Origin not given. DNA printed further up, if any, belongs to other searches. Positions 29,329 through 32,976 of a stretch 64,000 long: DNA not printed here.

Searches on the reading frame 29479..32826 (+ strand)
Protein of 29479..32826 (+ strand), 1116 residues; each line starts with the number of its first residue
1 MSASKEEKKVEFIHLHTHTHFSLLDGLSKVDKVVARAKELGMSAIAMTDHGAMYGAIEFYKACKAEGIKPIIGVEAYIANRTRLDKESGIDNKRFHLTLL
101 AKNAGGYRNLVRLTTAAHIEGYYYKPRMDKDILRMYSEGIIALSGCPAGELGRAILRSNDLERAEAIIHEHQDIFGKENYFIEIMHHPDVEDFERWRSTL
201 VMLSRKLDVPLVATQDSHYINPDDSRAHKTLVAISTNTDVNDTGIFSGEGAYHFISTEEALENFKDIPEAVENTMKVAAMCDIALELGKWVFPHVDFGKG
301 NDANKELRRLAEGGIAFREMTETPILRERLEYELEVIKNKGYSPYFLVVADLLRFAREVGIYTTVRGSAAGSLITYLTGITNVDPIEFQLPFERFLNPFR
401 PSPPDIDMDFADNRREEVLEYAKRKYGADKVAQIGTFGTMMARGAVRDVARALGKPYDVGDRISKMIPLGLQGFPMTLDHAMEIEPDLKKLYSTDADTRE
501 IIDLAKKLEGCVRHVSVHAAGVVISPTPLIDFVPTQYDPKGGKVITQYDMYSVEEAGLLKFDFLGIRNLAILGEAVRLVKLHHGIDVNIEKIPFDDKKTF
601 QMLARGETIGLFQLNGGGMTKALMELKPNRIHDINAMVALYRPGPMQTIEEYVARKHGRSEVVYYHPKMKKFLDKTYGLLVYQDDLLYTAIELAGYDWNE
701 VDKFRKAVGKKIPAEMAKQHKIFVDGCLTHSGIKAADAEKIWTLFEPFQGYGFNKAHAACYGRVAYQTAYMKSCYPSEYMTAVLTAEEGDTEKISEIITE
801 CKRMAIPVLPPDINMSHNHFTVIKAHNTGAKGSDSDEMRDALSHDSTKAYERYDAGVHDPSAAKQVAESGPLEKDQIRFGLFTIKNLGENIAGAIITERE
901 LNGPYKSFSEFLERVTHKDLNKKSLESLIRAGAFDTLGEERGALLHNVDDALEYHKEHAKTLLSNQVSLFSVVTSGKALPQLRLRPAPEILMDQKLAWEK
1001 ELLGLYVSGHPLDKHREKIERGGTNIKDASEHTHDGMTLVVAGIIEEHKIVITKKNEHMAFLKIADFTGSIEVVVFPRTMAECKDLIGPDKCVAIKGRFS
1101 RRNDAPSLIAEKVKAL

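Call 10: search_protein_families(library=pfam, proteins=[window:29479-32826:+], max_evalue=0.01)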
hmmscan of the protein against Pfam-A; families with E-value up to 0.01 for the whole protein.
window:29479-32826:+ (1116 aa): 5 families
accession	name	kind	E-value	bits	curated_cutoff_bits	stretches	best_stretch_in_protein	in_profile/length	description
PF07733.18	DNA_pol3_alpha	-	1.6e-92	310.2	23.9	1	307-565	3-260/260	Bacterial DNA polymerase III alpha NTPase domain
PF02811.25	PHP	-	2.2e-58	197.7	26.4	1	14-187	1-164/164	PHP domain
PF17657.6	DNA_pol3_finger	-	1.5e-50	171.2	22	1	568-729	1-164/166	Bacterial DNA polymerase III alpha subunit finger domain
PF14579.12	HHH_6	-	7.1e-26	90.7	25.6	1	806-943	2-89/90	Helix-hairpin-helix motif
PF01336.31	tRNA_anti-codon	-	2.7e-10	40.5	27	1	1040-1114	2-73/75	OB-fold nucleic acid binding domain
